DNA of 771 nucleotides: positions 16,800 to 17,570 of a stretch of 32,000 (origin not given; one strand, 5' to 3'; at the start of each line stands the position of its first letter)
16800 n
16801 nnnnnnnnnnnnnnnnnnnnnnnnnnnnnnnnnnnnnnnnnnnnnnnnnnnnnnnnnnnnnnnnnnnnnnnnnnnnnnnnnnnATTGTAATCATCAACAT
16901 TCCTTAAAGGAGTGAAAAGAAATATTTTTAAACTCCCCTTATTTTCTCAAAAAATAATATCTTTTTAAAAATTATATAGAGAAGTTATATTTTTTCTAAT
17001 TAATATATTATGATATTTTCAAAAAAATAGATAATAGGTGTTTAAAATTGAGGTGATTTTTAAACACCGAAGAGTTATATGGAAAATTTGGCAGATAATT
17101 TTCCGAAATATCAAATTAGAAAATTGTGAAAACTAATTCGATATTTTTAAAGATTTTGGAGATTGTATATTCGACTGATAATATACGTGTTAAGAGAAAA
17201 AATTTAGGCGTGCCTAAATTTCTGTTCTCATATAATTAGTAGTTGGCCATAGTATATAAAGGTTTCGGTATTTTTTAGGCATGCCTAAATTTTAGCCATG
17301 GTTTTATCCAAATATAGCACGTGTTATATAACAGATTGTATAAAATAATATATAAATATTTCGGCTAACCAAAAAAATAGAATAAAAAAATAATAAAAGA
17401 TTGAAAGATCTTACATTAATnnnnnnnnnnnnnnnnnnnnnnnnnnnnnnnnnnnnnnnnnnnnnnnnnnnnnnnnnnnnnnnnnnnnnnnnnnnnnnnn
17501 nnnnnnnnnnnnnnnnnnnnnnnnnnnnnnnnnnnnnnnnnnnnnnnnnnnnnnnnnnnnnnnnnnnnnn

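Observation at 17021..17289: Inverted paralog of the candidate iron sRNA, with compensatory stem changes and an 8-nt match to the 16S anti-SD in its loop (copy 2)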

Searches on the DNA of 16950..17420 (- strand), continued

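Call 74: build_rna_model(alignment_id=A7, structure=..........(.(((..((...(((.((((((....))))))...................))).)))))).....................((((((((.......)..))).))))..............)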
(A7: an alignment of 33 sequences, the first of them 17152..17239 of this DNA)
Model R2 built from alignment A7 (33 sequences, 132 columns); structure: as given.
model positions 91; base pairs 23; branch points 1; effective number of sequences 2.27; information 0.627 bits per position. Calibrated on 0.2 Mb of random sequence (short: E-values are rough).
structure used (alignment columns):
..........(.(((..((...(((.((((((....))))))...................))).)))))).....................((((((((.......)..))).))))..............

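Call 75: search_with_rna_model(model_id=R2, sources=[window, L015, L017, L018, L019, L020, L027, L029, L030, L041, L045, L046, L047, L054, L055, L064, L066, L068, L070, L072, L074, L076, L077, L078, L079, L080, L081, L083, L085, L086, L090, L091, L092, L093, L094, L101, L111, L115, L127, L128, L134, L164, L168, L169, L171, L173, L174], max_evalue=0.00001, make_alignment=true)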
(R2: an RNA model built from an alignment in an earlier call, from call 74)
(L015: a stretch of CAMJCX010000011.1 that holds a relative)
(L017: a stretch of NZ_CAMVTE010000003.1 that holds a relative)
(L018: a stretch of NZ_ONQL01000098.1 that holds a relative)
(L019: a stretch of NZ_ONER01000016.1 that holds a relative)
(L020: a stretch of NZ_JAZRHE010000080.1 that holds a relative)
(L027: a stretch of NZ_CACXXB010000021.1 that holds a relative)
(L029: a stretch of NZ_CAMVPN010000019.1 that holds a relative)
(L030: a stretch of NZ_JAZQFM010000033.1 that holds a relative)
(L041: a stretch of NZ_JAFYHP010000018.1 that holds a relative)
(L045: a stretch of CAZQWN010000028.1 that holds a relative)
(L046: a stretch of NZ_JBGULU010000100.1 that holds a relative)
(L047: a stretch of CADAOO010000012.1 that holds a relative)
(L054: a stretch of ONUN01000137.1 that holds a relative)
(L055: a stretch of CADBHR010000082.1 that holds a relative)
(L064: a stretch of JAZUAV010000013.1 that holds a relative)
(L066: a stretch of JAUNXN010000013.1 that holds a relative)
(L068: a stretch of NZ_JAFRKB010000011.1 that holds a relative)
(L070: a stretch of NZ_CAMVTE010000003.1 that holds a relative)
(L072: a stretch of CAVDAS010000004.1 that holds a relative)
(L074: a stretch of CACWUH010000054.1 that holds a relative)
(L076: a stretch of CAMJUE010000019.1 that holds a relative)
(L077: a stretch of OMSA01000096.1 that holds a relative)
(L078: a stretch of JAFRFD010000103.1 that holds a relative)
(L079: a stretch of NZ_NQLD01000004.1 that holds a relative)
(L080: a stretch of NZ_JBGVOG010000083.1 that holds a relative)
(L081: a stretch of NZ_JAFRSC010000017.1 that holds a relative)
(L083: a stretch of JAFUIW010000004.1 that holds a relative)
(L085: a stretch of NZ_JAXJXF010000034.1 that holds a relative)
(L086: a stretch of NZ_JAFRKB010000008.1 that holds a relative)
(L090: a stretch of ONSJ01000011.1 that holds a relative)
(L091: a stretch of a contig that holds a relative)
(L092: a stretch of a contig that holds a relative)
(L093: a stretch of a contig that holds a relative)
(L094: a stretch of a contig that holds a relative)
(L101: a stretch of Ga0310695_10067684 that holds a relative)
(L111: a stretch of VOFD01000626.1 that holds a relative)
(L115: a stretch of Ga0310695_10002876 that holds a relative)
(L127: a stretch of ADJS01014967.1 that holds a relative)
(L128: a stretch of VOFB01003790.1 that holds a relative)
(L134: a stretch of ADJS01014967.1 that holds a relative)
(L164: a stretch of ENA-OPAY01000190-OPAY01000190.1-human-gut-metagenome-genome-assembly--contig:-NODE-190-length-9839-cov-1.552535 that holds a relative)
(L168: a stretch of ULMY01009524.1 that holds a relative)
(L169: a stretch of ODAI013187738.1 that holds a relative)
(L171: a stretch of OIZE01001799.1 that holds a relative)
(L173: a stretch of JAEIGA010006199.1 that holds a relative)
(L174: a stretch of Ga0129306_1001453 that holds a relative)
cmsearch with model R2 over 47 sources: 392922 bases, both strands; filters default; matches with E-value up to 0.00001: 51.
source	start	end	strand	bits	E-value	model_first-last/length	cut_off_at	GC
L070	5413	5503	+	102.4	6.9e-17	1-91/91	no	0.25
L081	4708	4798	+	102.1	8.1e-17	1-91/91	no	0.25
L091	2313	2404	-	98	5.3e-16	1-91/91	no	0.24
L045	612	702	+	97.4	7e-16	1-91/91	no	0.23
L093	386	478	-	95.5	1.6e-15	1-91/91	no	0.24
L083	6078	6168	-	94.3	2.8e-15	1-91/91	no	0.23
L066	2972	3063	+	93.8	3.6e-15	1-91/91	no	0.22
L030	4298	4389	+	92.9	5.5e-15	1-91/91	no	0.25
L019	4799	4887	-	92.3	7.3e-15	1-91/91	no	0.22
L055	2073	2161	+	92.3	7.3e-15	1-91/91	no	0.22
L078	7089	7180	-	92.3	7.4e-15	1-91/91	no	0.25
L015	5168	5260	+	91.6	9.9e-15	1-91/91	no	0.26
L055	2527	2616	+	91.4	1.1e-14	1-91/91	no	0.23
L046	2887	2980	-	91.4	1.1e-14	1-91/91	no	0.26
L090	4498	4586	-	91.1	1.2e-14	1-91/91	no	0.21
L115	4313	4401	-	91.1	1.2e-14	1-91/91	no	0.21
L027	2673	2766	+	90.5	1.6e-14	1-91/91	no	0.26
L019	4344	4432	-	90.1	2e-14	1-91/91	no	0.25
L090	4039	4127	-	89.3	2.9e-14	1-91/91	no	0.24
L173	2296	2388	+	88.8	3.7e-14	1-91/91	no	0.24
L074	5035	5121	-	86.4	1.1e-13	1-91/91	no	0.29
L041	251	341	-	86.2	1.2e-13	1-91/91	no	0.23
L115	3851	3941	-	84.5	2.6e-13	1-91/91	no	0.23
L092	1669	1759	+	82.5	6.4e-13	1-91/91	no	0.23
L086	1508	1608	-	80.4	1.7e-12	1-91/91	no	0.22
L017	6636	6728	-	78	5e-12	1-91/91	no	0.23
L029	4853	4943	+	77.8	5.7e-12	1-91/91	no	0.27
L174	210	301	+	77.5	6.6e-12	1-91/91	no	0.2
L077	468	554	+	75.7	1.5e-11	1-91/91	no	0.22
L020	4054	4147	+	74.3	2.7e-11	1-91/91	no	0.24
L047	6813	6909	+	73.6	3.8e-11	1-91/91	no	0.23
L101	2383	2479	-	73.6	3.8e-11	1-91/91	no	0.23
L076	1145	1229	-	73.3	4.4e-11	1-91/91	no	0.24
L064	4137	4236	+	72.5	6.4e-11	1-91/91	no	0.23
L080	4061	4163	+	69.5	2.5e-10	1-91/91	no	0.28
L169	1756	1841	-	60.7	1.4e-08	1-91/91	no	0.24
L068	2014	2115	+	58.9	3.2e-08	1-91/91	no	0.25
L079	3213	3319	+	57.2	7.2e-08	1-91/91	no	0.27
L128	3004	3110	+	57.2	7.2e-08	1-91/91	no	0.27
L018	413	526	+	54.2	2.8e-07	1-91/91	no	0.25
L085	4855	4968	+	54.2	2.8e-07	1-91/91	no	0.25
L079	2890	2996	+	54.1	2.9e-07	1-91/91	no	0.26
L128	2684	2790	+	54.1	2.9e-07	1-91/91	no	0.26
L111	2549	2651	+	53.8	3.3e-07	1-91/91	no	0.28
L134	7330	7432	+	53.8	3.3e-07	1-91/91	no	0.28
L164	4162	4264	-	53.8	3.3e-07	1-91/91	no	0.28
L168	197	299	+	53.8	3.3e-07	1-91/91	no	0.28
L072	988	1091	-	51.1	1.2e-06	1-91/91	no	0.26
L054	4210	4323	+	48.9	3.2e-06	1-91/91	no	0.27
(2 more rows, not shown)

Alignment A8: 51 matches aligned to the model, 150 columns, each read 5' to 3' on its own strand. Consensus structure (alignment columns), stored with it:
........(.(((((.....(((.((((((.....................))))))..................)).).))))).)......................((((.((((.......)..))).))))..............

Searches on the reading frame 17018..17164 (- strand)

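Call 63: search_protein_families(library=pfam, proteins=[L094:1213-3078:-, L094:151-915:+], max_evalue=0.001)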
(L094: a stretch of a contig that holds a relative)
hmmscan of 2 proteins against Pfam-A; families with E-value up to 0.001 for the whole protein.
L094:1213-3078:- (621 aa): 4 families
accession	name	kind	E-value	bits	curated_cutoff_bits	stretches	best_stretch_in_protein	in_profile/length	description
PF02934.20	GatB_N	-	2e-55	188.4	23.4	1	9-436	2-276/277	GatB/GatE catalytic domain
PF02637.23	GatB_Yqey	-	1.5e-23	83.8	27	1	475-617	1-148/148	GatB domain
PF02938.19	GAD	-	9.5e-17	61.5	23.4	1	291-381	4-95/95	GAD domain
PF09424.15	YqeY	-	4.1e-07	30.6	27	1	560-616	90-142/143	Yqey-like protein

L094:151-915:+ (254 aa): 8 families
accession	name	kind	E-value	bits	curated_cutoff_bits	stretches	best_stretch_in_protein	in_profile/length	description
PF00037.32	Fer4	-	4.1e-08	33.2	21.1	1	179-199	4-24/24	4Fe-4S binding domain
PF12838.12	Fer4_7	-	2.8e-07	31.3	27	0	173-197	28-52/52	4Fe-4S dicluster domain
PF12837.12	Fer4_6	-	3.5e-06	27.1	25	0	204-225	2-23/24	4Fe-4S binding domain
PF13484.11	Fer4_16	-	2.2e-05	25.6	30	0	183-202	2-22/66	4Fe-4S double cluster binding domain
PF13187.11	Fer4_9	-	0.00017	22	27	1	183-224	2-50/52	4Fe-4S dicluster domain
PF12724.12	Flavodoxin_5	-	0.00037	21.3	27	1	10-71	3-66/145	Flavodoxin domain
PF14697.11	Fer4_21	-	0.00039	20.9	35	1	179-221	4-51/59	4Fe-4S dicluster domain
PF13237.11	Fer4_10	-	0.00068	20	25.5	0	177-221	3-52/53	4Fe-4S dicluster domain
